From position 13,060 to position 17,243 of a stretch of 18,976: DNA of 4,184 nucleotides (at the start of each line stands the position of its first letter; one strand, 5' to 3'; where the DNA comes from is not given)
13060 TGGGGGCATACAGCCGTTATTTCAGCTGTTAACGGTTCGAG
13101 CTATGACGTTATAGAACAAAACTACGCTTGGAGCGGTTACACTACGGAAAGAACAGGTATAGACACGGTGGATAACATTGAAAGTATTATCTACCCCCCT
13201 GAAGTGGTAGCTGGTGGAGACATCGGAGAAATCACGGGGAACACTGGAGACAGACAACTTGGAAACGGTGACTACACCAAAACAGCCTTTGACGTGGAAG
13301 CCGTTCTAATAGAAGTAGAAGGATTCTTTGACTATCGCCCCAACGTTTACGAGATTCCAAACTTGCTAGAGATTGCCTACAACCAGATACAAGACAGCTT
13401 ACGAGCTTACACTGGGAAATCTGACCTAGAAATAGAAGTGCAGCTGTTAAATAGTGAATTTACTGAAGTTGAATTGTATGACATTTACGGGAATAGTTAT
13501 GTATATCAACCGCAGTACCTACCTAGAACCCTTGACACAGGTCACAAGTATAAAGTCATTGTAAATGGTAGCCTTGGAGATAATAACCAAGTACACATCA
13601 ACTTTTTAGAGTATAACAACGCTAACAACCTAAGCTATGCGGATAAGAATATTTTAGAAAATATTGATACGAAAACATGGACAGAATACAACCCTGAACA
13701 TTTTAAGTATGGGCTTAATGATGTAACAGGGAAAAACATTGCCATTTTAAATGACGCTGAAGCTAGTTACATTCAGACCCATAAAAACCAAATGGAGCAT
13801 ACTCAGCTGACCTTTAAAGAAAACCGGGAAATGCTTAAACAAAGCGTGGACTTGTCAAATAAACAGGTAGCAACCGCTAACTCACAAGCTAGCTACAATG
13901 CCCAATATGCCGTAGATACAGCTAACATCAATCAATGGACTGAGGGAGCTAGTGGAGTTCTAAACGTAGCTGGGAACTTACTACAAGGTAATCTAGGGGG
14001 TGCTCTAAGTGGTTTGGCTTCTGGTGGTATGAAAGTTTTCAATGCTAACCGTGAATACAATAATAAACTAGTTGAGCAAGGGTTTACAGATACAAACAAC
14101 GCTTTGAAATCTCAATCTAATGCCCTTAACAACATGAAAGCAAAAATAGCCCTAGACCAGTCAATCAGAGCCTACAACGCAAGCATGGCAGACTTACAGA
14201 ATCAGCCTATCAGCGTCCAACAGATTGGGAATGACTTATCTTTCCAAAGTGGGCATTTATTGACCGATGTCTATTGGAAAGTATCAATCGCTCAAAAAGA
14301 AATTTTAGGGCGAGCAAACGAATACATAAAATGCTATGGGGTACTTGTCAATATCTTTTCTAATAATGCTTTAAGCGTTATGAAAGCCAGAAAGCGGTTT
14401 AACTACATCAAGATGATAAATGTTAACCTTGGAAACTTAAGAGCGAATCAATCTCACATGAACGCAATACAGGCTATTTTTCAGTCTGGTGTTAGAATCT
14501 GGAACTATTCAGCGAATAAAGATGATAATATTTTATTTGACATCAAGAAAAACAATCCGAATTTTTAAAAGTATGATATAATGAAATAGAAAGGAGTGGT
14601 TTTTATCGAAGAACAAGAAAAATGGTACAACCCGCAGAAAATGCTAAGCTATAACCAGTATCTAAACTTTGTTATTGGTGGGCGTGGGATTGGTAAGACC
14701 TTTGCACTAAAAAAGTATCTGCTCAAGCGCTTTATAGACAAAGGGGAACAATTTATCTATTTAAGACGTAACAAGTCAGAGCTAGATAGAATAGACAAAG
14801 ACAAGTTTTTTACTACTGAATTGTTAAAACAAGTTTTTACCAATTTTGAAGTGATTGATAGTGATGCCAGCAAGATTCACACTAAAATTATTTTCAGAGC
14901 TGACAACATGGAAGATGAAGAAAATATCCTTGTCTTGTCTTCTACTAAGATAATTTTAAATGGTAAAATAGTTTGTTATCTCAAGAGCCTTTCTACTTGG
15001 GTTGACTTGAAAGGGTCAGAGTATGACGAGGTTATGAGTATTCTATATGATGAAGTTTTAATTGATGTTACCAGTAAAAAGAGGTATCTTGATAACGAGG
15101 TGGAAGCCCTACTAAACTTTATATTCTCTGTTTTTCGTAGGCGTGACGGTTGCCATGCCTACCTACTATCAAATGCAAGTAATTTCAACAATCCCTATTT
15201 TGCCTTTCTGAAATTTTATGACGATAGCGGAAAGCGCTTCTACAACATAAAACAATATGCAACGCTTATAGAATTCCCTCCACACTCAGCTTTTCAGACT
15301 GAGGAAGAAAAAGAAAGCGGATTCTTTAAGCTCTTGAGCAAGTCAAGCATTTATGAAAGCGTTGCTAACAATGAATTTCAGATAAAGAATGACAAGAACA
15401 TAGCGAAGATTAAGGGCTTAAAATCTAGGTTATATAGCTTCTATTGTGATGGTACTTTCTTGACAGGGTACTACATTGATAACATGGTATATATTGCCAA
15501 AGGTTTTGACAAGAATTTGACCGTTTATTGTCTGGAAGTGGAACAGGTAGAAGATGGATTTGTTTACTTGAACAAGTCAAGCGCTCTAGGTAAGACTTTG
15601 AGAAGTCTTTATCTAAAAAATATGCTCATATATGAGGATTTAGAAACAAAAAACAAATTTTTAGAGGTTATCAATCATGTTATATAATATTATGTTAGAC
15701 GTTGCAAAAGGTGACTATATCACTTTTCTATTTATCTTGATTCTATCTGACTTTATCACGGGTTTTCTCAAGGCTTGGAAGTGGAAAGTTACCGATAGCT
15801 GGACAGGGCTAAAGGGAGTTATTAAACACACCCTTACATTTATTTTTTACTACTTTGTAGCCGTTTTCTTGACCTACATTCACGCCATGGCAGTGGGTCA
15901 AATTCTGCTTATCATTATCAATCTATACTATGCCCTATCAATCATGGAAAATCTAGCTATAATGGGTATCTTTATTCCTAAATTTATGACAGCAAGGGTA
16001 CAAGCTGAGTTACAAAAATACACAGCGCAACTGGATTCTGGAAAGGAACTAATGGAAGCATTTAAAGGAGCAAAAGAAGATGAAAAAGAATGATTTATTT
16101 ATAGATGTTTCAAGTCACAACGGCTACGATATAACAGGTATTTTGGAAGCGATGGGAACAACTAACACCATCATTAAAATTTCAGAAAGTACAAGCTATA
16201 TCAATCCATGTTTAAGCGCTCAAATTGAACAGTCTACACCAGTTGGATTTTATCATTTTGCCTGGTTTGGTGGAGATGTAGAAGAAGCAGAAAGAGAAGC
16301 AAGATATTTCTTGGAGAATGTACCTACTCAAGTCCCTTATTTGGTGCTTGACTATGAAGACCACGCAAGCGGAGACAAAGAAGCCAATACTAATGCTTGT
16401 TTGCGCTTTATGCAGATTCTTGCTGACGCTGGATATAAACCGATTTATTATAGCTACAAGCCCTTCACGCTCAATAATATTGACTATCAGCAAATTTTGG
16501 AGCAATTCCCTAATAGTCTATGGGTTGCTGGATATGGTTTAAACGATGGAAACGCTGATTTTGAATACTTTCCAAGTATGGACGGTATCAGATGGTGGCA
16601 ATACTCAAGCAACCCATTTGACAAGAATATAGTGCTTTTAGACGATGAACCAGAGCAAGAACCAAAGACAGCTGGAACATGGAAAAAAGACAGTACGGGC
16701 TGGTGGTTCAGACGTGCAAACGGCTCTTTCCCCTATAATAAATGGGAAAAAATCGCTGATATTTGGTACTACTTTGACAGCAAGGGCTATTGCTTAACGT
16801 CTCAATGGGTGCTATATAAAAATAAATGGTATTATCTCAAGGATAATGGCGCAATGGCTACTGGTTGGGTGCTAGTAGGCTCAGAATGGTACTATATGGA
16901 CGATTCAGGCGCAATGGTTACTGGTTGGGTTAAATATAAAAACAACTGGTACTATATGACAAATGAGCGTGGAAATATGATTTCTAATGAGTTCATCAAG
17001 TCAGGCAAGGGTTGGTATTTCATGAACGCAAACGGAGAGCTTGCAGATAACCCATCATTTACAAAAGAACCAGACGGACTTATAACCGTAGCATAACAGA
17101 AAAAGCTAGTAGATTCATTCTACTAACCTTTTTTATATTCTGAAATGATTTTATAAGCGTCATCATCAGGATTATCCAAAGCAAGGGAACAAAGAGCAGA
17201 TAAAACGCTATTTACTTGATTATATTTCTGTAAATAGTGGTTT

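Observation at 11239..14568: phi29-gp9-type tail knob split into two same-frame ORFs by a single TAG, with a lysozyme-like domain and a CHAP domain inserted at the split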

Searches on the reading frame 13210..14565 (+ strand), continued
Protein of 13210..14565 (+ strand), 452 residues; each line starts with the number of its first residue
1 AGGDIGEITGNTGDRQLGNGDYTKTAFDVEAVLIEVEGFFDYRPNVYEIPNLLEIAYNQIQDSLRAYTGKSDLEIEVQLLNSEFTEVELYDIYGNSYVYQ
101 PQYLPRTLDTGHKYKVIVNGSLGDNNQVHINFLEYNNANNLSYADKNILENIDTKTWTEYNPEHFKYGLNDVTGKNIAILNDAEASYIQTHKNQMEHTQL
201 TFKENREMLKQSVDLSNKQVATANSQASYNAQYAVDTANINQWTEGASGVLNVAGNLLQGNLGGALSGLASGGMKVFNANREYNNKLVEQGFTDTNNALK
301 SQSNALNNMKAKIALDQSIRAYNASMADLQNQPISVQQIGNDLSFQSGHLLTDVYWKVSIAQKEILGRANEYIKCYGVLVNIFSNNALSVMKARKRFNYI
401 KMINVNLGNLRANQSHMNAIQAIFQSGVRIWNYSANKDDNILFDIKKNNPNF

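Call 94: fold_search(model_id=the predicted structure, library=pdb)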
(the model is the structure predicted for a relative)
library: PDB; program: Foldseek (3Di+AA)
matches with E <= 10: 468; with E <= 0.001: 15
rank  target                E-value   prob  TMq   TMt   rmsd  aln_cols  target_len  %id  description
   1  5fb5_B                1.3e-15  1.00  0.22  0.40  30.3      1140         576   12  Crystal structure of the bacteriophage phi29 tail knob protein gp9 (released 2016-06-22)
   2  5fei_B                1.7e-14  1.00  0.11  0.22  28.6       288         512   22  Crystal structure of the bacteriophage phi29 tail knob protein gp9 truncation variant (released 2016-06-22)
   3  5fb4_C                2.2e-14  1.00  0.11  0.23  28.8       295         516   22  Crystal structure of the bacteriophage phi29 tail knob protein gp9 truncation variant (released 2016-06-22)
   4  5fb5_A                4.4e-14  1.00  0.21  0.39  28.6      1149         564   11  Crystal structure of the bacteriophage phi29 tail knob protein gp9 (released 2016-06-22)
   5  5fb4_B                5.4e-14  1.00  0.11  0.23  28.7       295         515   22  Crystal structure of the bacteriophage phi29 tail knob protein gp9 truncation variant (released 2016-06-22)
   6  5fb4_A                5.9e-14  1.00  0.11  0.23  28.5       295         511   22  Crystal structure of the bacteriophage phi29 tail knob protein gp9 truncation variant (released 2016-06-22)
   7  5fei_A                1.7e-13  1.00  0.11  0.22  28.0       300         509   22  Crystal structure of the bacteriophage phi29 tail knob protein gp9 truncation variant (released 2016-06-22)
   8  8egs_Y                1.7e-08  1.00  0.11  0.19  27.7       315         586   14  Tail knob structure of Staphylococcus phage Andhra (released 2022-12-14)
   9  5d74_B                4.1e-08  1.00  0.12  0.54  11.9       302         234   16  The crystal structure of Ly7917 (released 2016-08-17)
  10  5d74_A                6.8e-08  1.00  0.12  0.54  11.9       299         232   16  The crystal structure of Ly7917 (released 2016-08-17)
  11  5d76_B                9.2e-08  1.00  0.12  0.53  12.2       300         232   17  The crystal structure of Ly7917 with the hydrolyzing product of MDP (released 2016-08-17)
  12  5d76_A                1.4e-07  1.00  0.12  0.54  12.0       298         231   17  The crystal structure of Ly7917 with the hydrolyzing product of MDP (released 2016-08-17)
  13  4eo2_A                1.8e-07  1.00  0.10  0.21  28.2       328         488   15  Structure of the bacteriophage C1 tail knob protein, gp12 (released 2012-08-22)
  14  4f88_1                4.3e-05  1.00  0.12  0.29  21.3       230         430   22  X-ray Crystal Structure of PlyC (released 2012-07-25)
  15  4f88_2                8.8e-04  1.00  0.11  0.28  23.7       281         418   20  X-ray Crystal Structure of PlyC (released 2012-07-25)
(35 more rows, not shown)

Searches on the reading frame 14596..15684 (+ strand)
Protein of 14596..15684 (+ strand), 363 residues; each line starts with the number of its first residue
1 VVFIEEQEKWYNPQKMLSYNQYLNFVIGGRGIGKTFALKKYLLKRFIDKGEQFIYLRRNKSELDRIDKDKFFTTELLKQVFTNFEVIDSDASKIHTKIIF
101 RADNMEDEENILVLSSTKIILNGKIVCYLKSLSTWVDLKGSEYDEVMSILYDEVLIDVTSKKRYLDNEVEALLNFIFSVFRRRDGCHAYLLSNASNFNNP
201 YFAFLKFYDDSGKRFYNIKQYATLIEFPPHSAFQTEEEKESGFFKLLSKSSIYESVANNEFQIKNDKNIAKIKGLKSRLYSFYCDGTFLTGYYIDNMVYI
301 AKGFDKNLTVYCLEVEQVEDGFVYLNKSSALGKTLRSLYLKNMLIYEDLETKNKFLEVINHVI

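Call 4: search_protein_families(library=pfam, proteins=[window:14596-15684:+], max_evalue=0.01)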
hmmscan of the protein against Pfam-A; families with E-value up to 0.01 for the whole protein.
window:14596-15684:+ (363 aa): 3 families
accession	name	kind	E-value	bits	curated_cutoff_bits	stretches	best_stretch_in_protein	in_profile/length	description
PF05894.18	Podovirus_Gp16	-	6.1e-47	161.1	25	2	105-354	71-321/331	Podovirus DNA encapsidation protein (Gp16)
PF13173.12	AAA_14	-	0.0002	21.8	27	1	23-125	4-107/129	AAA domain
PF03237.21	Terminase_6N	-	0.00073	19.7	22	1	28-87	4-64/215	Terminase large subunit, T4likevirus-type, N-terminal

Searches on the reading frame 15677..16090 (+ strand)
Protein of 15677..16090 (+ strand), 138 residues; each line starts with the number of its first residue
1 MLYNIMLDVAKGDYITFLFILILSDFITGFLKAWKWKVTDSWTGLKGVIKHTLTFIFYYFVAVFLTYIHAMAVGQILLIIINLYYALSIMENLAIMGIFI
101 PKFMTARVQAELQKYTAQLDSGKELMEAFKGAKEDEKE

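Call 4: search_protein_families(library=pfam, proteins=[window:15677-16090:+], max_evalue=0.01)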
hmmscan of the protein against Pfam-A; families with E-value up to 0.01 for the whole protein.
window:15677-16090:+ (138 aa): 1 family
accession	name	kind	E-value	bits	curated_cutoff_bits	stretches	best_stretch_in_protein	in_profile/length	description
PF05105.17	Phage_holin_4_1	-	3e-13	50.3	22.2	1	14-108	13-111/116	Bacteriophage holin family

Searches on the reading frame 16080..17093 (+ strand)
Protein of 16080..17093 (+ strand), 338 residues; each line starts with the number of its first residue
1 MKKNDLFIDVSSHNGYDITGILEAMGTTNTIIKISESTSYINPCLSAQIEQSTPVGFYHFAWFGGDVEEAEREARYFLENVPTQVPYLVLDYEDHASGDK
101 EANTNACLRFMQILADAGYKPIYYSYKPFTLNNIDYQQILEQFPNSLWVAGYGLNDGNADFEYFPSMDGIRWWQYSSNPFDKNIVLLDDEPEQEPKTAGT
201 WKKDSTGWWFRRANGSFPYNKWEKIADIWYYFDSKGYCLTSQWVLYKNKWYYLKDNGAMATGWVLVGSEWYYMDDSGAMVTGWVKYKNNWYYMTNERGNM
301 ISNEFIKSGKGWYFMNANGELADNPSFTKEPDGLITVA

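Call 4: search_protein_families(library=pfam, proteins=[window:16080-17093:+], max_evalue=0.01)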
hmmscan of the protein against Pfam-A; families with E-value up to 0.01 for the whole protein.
window:16080-17093:+ (338 aa): 4 families
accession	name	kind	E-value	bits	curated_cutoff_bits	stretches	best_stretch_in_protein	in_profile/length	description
PF01183.26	Glyco_hydro_25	-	1.8e-30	107.1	27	1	8-179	1-175/180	Glycosyl hydrolases family 25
PF01473.26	Choline_bind_1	-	1.6e-24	85.3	20.5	4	261-279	1-19/19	Putative cell wall binding repeat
PF19127.6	Choline_bind_3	-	4.2e-20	71.9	27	2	260-305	1-47/47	Choline-binding repeat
PF19085.6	Choline_bind_2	-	3e-06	27.8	27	0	220-244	5-25/38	Choline-binding repeat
